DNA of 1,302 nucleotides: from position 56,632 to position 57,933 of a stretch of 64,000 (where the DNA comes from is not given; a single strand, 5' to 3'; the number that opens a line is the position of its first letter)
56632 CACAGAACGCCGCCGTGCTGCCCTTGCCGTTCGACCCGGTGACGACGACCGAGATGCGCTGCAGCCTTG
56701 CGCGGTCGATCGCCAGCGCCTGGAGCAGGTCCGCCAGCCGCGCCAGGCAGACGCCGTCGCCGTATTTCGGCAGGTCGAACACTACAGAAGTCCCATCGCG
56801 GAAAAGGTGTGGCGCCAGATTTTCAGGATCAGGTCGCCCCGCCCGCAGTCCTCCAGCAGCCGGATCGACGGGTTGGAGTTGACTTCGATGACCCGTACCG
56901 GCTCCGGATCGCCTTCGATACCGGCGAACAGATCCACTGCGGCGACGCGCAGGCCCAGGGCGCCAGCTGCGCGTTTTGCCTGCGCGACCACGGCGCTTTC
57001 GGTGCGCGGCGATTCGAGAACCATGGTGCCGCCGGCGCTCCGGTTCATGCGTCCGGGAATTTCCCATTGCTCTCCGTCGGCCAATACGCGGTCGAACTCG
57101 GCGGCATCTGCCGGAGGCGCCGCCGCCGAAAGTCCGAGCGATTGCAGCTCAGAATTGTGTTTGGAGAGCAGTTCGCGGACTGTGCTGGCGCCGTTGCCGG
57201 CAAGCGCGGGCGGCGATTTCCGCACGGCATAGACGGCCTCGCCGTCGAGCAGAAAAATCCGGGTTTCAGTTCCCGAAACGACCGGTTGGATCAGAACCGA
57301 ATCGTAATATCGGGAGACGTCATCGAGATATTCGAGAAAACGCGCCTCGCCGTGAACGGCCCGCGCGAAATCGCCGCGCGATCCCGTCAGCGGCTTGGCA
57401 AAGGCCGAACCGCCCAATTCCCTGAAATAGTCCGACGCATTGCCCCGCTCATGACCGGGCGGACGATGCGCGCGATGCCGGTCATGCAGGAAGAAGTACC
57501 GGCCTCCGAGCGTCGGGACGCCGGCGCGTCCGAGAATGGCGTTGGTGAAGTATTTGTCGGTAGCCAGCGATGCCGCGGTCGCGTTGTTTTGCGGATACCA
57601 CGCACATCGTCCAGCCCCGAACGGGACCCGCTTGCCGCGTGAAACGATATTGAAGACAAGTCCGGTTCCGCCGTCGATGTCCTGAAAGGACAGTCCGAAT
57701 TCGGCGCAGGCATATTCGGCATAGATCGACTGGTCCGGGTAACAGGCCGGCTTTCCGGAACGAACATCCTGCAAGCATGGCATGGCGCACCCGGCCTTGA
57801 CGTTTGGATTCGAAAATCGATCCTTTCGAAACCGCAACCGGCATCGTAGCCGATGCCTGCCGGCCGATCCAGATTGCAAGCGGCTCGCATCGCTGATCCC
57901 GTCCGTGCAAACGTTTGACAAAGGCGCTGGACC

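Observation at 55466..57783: Translationally coupled ATP-grasp ligase + FolC-type Mur ligase: a split, cyanophycin-synthetase-like two-enzyme amide ligase with no obvious known product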

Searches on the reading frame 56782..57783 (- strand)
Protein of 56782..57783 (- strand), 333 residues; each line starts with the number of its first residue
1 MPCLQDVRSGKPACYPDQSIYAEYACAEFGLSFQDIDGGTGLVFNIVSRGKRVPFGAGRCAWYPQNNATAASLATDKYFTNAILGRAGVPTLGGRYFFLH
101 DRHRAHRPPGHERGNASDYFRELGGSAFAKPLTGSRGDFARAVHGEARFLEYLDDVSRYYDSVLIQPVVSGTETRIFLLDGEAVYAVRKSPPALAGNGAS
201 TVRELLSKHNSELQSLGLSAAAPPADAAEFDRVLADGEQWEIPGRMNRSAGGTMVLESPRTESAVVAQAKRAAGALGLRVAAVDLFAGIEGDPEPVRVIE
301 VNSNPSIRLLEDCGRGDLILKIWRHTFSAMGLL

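Call 6: search_protein_families(library=pfam, proteins=[window:56782-57783:-], max_evalue=0.01)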
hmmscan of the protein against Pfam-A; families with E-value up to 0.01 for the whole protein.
window:56782-57783:- (333 aa): 0 families

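Call 7: search_protein_families(library=ncbifam, proteins=[window:56782-57783:-], max_evalue=0.01)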
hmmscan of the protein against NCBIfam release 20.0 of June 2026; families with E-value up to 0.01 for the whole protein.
window:56782-57783:- (333 aa): 11 families
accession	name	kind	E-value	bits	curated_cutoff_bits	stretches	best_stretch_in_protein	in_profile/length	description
TIGR02068.2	cya_phycin_syn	equivalog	1.7e-18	66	850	2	66-212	203-337/862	cyanophycin synthetase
NF010623.0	PRK14016.1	subfamily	8.2e-16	57.3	877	1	65-309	203-451/871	cyanophycin synthetase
TIGR03103.1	trio_acet_GNAT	equivalog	1.7e-10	40.1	569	1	115-306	322-523/547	N-acetylglutaminylglutamine synthetase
NF002688.0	PRK02471.1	equivalog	7.8e-09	34.4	425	1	148-308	552-730/756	bifunctional glutamate--cysteine ligase GshA/glutathione synthetase GshB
TIGR00768.1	rimK_fam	subfamily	8.8e-07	28.5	143.4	0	66-189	77-193/276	RimK family alpha-L-glutamate ligase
NF040720.1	MptN_Meth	equivalog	8.8e-06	25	350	0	269-310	235-274/291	tetrahydromethanopterin:alpha-L-glutamate ligase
TIGR01435.1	glu_cys_lig_rel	equivalog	0.00012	20.4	656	1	149-212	530-592/719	bifunctional glutamate--cysteine ligase/glutathione synthetase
NF002378.0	PRK01372.1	subfamily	0.00019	20.2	243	1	65-188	89-198/305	D-alanine--D-alanine ligase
TIGR01205.1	D_ala_D_alaTIGR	subfamily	0.00048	19.2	245.65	1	66-188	96-211/318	D-alanine--D-alanine ligase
TIGR02144.1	LysX_arch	equivalog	0.00067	18.8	275.6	0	66-216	77-220/281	lysine biosynthesis protein LysX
NF002528.0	PRK01966.1-4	subfamily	0.0043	15.9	262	1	68-182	133-243/366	D-alanine--D-alanine ligase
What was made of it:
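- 56782..57783 (-): ATP-grasp amide ligase gene, 333 aa, of the cyanophycin-synthetase-G / GshF-type clade. It is the first gene of the pair. Best NCBIfam match is the cyanophycin synthetase G region, 66 bits (call 7).
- On RimK / CofF / MptN alpha-L-glutamate ligases (TIGR00768): MptN scores 25 against 350 (call 7).
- Closest known: Cofactor-tail glutamate ligases of the ATP-grasp family: CofF, MptN, MyfA/MyfB. Different: The MptN model scores 25 bits against a cut-off of 350, and the RimK family model 28.5 bits against 143.4 (call 7).
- The ATP-grasp is nearer to CphA-G/GshF than to the RimK/CofF/MptN alpha-glutamate ligases (call 7). The RimK family model scores 28.5 bits against a cut-off of 143.4 (call 7). 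The GshB and Ddl models score 20-34 bits against cut-offs of 243-425 (call 7).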

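Call 8: find_homologous_proteins(query=window:56785-57783:-)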
Query window:56785-57783:- (333 aa): 1976 proteins with E <= 0.001 among 8000 candidates; the best 120 are listed.
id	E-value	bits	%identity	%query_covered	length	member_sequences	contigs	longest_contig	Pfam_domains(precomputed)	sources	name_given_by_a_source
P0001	2.3e-222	755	100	100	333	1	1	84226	-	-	-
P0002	4.7e-166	570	77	100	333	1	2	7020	-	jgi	jgi:D-alanine-D-alanine ligase-like ATP-grasp enzyme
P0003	7.6e-164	563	76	100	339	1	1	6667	-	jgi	jgi:hypothetical protein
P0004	1.1e-163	562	77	100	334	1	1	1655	-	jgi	jgi:hypothetical protein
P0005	1.5e-163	562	76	100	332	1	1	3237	-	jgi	jgi:D-alanine-D-alanine ligase-like ATP-grasp enzyme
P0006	3.5e-163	560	76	100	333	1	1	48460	-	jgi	jgi:hypothetical protein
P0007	3.5e-163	560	76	100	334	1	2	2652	-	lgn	-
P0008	5.0e-163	560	76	100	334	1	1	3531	-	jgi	jgi:hypothetical protein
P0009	6.9e-163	559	76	100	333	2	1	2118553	-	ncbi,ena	-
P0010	7.9e-163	559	75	100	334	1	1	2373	-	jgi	jgi:hypothetical protein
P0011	2.0e-162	558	75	100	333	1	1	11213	-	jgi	jgi:hypothetical protein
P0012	5.9e-162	556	75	100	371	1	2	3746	-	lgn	-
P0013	6.9e-162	556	76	100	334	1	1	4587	-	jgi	jgi:hypothetical protein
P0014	1.3e-161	555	76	100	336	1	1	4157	-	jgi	jgi:hypothetical protein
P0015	3.2e-160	551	74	100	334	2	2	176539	-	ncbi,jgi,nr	ncbi:MAG TPA: hypothetical protein VGO49_20600 [Bradyrhizobium sp.]|jgi:hypothetical protein|nr:hypo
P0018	1.4e-159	549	75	100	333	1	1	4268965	-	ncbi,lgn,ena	-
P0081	2.6e-146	505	69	100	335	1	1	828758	-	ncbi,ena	-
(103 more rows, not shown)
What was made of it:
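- Checked: More than 100 homologues of 331-339 aa align over 100% of it (call 8).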

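Call 9: search_solved_structures(query=window:56785-57783:-, max_evalue=1, show_alignments=2)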
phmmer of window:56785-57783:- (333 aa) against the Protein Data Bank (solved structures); distinct sequences matched with E-value up to 1: 15.
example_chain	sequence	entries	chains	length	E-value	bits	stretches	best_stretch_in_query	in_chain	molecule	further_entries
7lgn_A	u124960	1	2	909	1.3e-08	37.5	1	69-309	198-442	Cyanophycin synthase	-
7wac_A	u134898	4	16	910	6.6e-05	25.4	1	116-309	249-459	Cyanophycin synthase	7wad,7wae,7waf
7lgm_A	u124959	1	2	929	0.00012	24.5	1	120-309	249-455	Cyanophycin synthase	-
7lg5_A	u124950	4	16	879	0.00013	24.3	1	120-309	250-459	Cyanophycin synthase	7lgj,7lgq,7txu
7txv_A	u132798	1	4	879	0.00013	24.3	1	120-309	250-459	Cyanophycin synthase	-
3ln6_A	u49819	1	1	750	0.0036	19.6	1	153-307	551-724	Glutathione biosynthesis bifunctional protein gshAB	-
7qyr_A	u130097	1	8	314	0.013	17.8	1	208-316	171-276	Probable alpha-L-glutamate ligase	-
7ta5_A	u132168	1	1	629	0.034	16.4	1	121-212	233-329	Glutathione synthase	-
7drm_A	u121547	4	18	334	0.049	15.9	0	263-312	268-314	ATP-grasp domain-containing protein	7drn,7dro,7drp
8fxh_A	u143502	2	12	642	0.05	15.9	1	120-211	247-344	RimK domain-containing protein ATP-grasp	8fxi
7qys_A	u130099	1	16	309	0.14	14.5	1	231-312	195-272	Probable alpha-L-glutamate ligase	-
8evx_A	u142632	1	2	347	0.17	14.1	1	122-185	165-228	D-alanine--D-alanine ligase A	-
8evv_A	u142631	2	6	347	0.17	14.1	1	122-185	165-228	D-alanine--D-alanine ligase A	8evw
3ln7_A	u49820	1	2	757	0.28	13.4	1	139-211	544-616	Glutathione biosynthesis bifunctional protein gshAB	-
2pbz_A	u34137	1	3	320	0.75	12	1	156-207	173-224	Hypothetical protein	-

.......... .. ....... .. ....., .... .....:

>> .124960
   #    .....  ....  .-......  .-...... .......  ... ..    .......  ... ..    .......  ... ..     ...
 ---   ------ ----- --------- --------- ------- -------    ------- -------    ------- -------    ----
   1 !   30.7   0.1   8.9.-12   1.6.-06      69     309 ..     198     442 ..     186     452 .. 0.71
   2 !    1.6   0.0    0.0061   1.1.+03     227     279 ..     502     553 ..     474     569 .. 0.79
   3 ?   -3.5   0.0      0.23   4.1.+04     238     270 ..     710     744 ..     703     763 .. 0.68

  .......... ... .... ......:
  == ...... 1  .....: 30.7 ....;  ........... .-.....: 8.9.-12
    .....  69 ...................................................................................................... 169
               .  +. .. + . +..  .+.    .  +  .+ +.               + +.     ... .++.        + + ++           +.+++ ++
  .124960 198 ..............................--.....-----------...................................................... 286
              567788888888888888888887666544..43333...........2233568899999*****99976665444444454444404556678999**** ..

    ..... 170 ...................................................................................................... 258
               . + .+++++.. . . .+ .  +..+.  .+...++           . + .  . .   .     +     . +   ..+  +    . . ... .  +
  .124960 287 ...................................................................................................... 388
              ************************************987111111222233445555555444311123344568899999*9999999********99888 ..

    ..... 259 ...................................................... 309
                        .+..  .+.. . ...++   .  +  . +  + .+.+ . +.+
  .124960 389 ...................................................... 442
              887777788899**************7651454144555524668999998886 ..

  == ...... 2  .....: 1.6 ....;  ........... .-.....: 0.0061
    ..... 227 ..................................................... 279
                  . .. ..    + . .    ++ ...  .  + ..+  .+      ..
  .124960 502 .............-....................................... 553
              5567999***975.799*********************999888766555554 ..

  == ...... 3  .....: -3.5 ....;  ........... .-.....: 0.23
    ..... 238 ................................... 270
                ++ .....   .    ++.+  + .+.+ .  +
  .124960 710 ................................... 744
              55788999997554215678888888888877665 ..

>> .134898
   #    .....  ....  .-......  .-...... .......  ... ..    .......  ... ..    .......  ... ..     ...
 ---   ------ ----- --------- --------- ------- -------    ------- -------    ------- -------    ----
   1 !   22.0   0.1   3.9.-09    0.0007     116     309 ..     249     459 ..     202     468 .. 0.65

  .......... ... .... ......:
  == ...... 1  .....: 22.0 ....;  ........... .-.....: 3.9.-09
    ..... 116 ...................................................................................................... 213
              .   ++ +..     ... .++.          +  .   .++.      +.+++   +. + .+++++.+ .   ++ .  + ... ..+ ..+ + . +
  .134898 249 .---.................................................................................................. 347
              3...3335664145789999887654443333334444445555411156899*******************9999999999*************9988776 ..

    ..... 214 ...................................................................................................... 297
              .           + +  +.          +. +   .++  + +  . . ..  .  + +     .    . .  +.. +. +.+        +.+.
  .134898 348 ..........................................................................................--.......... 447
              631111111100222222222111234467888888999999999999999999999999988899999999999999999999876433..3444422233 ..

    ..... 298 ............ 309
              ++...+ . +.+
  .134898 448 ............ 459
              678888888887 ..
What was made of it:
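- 56782..57783 (-): Best PDB sequence match is CphA1 7lgn, 1.3e-8 (call 9).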

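Call 11: find_encoding_contigs(protein=P0018, flank=10000, max_places=3)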
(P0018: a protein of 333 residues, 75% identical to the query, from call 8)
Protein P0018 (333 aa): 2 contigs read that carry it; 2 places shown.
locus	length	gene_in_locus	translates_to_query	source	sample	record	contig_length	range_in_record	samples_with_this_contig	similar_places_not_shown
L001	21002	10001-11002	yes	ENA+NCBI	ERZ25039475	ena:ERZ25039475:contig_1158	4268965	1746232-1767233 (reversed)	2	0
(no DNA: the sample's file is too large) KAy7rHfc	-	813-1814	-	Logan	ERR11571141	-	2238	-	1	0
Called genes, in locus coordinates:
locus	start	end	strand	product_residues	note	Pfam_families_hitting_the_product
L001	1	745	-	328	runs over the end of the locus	PF00389:2-Hacid_dh, PF02826:2-Hacid_dh_C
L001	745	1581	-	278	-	PF00528:BPD_transp_1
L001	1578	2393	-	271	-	PF00005:ABC_tran, PF13304:AAA_21 (faint)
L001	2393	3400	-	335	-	PF09084:NMT1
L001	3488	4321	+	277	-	PF02633:Creatininase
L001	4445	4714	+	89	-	-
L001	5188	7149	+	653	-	PF13505:OMP_b-brl, PF04966:OprB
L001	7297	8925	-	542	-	PF01645:Glu_synthase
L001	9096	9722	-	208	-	-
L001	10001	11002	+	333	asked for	-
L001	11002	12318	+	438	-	PF08245:Mur_ligase_M (weak), PF02875:Mur_ligase_C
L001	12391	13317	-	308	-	PF09084:NMT1 (faint), PF00497:SBP_bac_3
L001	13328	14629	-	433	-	PF00375:SDF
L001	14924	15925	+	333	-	PF16884:ADH_N_2, PF00107:ADH_zinc_N, PF13602:ADH_zinc_N_2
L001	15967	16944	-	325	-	PF02558:ApbA, PF08546:ApbA_C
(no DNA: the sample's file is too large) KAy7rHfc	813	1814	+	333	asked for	-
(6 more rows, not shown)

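Call 12: find_encoding_contigs(protein=P0081, flank=10000, max_places=3)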
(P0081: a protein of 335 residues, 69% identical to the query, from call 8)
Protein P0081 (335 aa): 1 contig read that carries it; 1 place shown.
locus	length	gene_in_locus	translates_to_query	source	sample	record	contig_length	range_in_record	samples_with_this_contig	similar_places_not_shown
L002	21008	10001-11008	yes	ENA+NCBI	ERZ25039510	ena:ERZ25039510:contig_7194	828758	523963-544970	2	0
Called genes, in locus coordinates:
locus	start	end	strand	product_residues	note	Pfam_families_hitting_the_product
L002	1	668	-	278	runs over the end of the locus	PF00528:BPD_transp_1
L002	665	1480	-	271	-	PF00005:ABC_tran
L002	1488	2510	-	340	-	PF09084:NMT1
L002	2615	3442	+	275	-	PF02633:Creatininase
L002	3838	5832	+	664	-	PF13505:OMP_b-brl, PF04966:OprB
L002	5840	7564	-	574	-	PF01645:Glu_synthase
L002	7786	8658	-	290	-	PF01734:Patatin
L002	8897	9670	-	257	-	PF00970:FAD_binding_6 (weak), PF00175:NAD_binding_1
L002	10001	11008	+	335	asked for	-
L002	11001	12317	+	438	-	PF08245:Mur_ligase_M (faint), PF02875:Mur_ligase_C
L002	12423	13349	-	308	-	PF09084:NMT1 (faint), PF00497:SBP_bac_3, PF12974:Phosphonate-bd (weak)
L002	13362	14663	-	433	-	PF00375:SDF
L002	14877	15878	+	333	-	PF16884:ADH_N_2, PF00107:ADH_zinc_N, PF13602:ADH_zinc_N_2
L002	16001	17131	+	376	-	PF01494:FAD_binding_3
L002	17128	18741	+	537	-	PF00501:AMP-binding, PF13193:AMP-binding_C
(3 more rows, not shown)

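Call 18: search_protein_families(library=pfam, proteins=[window:56782-57783:-], max_evalue=10)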
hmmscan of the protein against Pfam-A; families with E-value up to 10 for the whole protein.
window:56782-57783:- (333 aa): 0 families
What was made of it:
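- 56782..57783 (-): No Pfam hit (calls 6, 18).
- On RimK / CofF / MptN alpha-L-glutamate ligases (TIGR00768): There is no Pfam RimK hit for the window protein (calls 6, 18).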

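Call 20: search_protein_representatives(protein=window:56785-57783:-)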
Query: 333 residues. Proteins with E-value up to 0.001 (for the whole library): 1808; up to 1e-10: 402; up to 1e-30: 92. The best 150 are listed.
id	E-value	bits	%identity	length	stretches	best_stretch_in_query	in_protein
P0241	8.2e-116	403.1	57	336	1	1-333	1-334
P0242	6.0e-94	331.2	66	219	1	3-219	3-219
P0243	3.5e-88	312.3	57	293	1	3-236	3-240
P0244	4.9e-73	262.5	76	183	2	230-333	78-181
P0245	5.2e-70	252.5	53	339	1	2-213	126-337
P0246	2.1e-66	240.7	63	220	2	4-134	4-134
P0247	2.3e-66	240.6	61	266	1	89-266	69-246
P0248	5.9e-63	229.4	44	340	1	2-331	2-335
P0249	3.6e-62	226.8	60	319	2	4-154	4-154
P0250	5.6e-61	222.9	71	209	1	3-141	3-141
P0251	5.4e-60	219.6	45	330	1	17-327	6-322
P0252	1.1e-58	215.3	64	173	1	164-333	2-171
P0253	1.5e-57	211.6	38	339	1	9-325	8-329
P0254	2.8e-57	210.7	66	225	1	29-164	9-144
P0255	1.4e-56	208.4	39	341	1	16-328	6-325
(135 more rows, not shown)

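Call 25: find_related_loci(query=A2, collection=genome_contigs, flank=8000)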
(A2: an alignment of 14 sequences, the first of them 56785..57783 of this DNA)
Query A2 (333 aa) in genome_contigs; peptide patterns used: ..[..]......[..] (x = any residue, [..] = any of these).
216 stretches matched a pattern; 209 encode a relative of the query (tblastn E <= 1e-3); the best 80 are kept; 80 distinct loci.
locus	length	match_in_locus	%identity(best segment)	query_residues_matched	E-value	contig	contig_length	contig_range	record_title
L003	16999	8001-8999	75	1-333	5e-164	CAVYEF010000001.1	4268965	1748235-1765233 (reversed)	MAG: uncultured Alphaproteobacteria bacterium isolate MFD01213.bin.1.162 genome assembly, contig: contig_1158, whole gen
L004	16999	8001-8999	76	1-333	1e-159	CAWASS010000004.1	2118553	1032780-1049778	MAG: uncultured Alphaproteobacteria bacterium isolate MFD01213.bin.1.169 genome assembly, contig: contig_7688, whole gen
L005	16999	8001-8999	67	1-333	1e-151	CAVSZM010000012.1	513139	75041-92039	MAG: uncultured Alphaproteobacteria bacterium isolate MFD05841.bin.1.14 genome assembly, contig: contig_30449, whole gen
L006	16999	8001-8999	68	1-333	2e-150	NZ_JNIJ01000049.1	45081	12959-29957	Bradyrhizobium sp. URHD0069 N554DRAFT_scaffold00046.46_C, whole genome shotgun sequence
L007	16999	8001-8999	67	1-333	2e-149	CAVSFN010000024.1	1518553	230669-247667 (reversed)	MAG: uncultured proteobacterium isolate MFD01872.bin.1.293 genome assembly, contig: contig_87083, whole genome shotgun s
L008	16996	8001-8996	70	1-333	7e-149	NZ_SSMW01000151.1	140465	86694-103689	MAG: Bradyrhizobium sp. isolate LY.8 151, whole genome shotgun sequence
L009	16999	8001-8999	68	1-333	1e-147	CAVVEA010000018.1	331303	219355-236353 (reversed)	MAG: uncultured Alphaproteobacteria bacterium isolate MFD02134.bin.1.91 genome assembly, contig: contig_45381, whole gen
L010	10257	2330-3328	66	1-333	1e-147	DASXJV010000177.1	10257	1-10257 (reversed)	MAG TPA_asm: Bradyrhizobium sp. isolate SMAG_U5258 k141_532383, whole genome shotgun sequence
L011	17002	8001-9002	67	3-333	2e-147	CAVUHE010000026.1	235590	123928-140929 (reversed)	MAG: uncultured Alphaproteobacteria bacterium isolate MFD02134.bin.1.8 genome assembly, contig: contig_53427, whole geno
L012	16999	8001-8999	69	1-333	5e-147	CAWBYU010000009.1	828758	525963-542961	MAG: uncultured Alphaproteobacteria bacterium isolate MFD03066.bin.2.19 genome assembly, contig: contig_7194, whole geno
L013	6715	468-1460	66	1-333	5e-147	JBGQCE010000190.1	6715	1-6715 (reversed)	MAG: Bradyrhizobium sp. isolate OBJ2_061818_110_48 k141_25455_length_6715_cov_30.0015, whole genome shotgun sequence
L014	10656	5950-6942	66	1-333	2e-146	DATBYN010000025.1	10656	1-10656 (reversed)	MAG TPA_asm: Bradyrhizobium sp. isolate SMAG_U7594 k141_2899270, whole genome shotgun sequence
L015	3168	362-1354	66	1-333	6e-153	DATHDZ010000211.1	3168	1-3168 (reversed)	MAG TPA_asm: Micropepsaceae bacterium isolate SMAG_U12408 k141_1825652, whole genome shotgun sequence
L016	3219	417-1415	65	1-333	1e-152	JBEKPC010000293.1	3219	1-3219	MAG: Bryobacteraceae bacterium isolate SPRUCE 455 SPRUCE_455_293, whole genome shotgun sequence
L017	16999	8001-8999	67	1-333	8e-146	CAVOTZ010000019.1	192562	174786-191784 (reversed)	MAG: uncultured Alphaproteobacteria bacterium isolate MFD00082.bin.2.107 genome assembly, contig: contig_1961, whole gen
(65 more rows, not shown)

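Call 29: find_homologous_proteins(query=A3, max_evalue=1e-10)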
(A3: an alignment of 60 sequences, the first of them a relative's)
Query A3 (60 sequences) (328 aa, profile of the alignment): 102 proteins with E <= 1e-10 among 8000 candidates.
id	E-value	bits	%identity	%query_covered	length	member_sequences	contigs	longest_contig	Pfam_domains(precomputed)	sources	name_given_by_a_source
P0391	1.3e-126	440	37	98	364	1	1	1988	PF08443.17,PF18299.7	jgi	jgi:glutathione synthase/RimK-type ligase-like ATP-grasp enzyme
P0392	1.2e-122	427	35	98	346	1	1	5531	PF08443.17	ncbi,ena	-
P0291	1.1e-121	424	35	98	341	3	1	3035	PF08443.17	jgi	jgi:glutathione synthase/RimK-type ligase-like ATP-grasp enzyme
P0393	5.0e-121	422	34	98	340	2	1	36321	PF08443.17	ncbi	-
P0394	2.5e-116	406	41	100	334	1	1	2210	PF08443.17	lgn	-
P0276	7.8e-116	405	100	100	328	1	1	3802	PF08443.17,PF07478.19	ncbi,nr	ncbi:MAG: hypothetical protein F6K16_39345 [Symploca sp. SIO2B6]|nr:hypothetical protein [Symploca s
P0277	9.7e-116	404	34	99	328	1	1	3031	PF08443.17,PF07478.19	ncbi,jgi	jgi:glutathione synthase/RimK-type ligase-like ATP-grasp enzyme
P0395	2.9e-115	403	42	99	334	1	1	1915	PF08443.17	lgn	-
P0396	3.9e-115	402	43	99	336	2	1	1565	PF08443.17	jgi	-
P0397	1.9e-113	397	42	99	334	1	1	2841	PF08443.17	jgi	jgi:glutathione synthase/RimK-type ligase-like ATP-grasp enzyme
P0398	1.7e-112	394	40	99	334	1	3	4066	PF08443.17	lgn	-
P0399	1.6e-111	390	45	98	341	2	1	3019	PF08443.17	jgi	jgi:glutathione synthase/RimK-type ligase-like ATP-grasp enzyme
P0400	7.9e-111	388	41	100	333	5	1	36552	PF08443.17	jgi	jgi:glutathione synthase/RimK-type ligase-like ATP-grasp enzyme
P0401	1.0e-110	388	40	98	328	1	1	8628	-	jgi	jgi:glutathione synthase/RimK-type ligase-like ATP-grasp enzyme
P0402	1.3e-108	381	60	100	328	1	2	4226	PF08443.17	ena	-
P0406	5.1e-108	379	65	100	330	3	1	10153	PF08443.17,PF02655.20,PF07478.19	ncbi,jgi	-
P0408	6.8e-107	375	43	99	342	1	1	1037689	PF08443.17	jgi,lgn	jgi:cyanophycin synthetase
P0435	2.5e-100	354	35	99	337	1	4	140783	PF14243.12,PF08443.17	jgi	jgi:glutathione synthase/RimK-type ligase-like ATP-grasp enzyme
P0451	1.3e-98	348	40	99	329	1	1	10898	-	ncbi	-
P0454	2.6e-98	347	41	99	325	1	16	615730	-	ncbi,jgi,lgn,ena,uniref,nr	ncbi:hypothetical protein [Bradyrhizobium sp.]|uniref:hypothetical protein n=1 Tax=Bradyrhizobium sp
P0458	1.4e-97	345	39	99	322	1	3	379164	PF02786.23,PF08443.17,PF07478.19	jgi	jgi:D-alanine-D-alanine ligase-like ATP-grasp enzyme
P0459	1.0e-96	342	37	99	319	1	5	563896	-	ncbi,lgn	-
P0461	2.1e-96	341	38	99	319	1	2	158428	-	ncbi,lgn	-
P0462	2.9e-96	340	37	99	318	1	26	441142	-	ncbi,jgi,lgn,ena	jgi:cyanophycin synthetase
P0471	3.4e-93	330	29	96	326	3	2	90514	-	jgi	jgi:cyanophycin synthetase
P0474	6.7e-90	319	27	96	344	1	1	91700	-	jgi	jgi:D-alanine-D-alanine ligase-like ATP-grasp enzyme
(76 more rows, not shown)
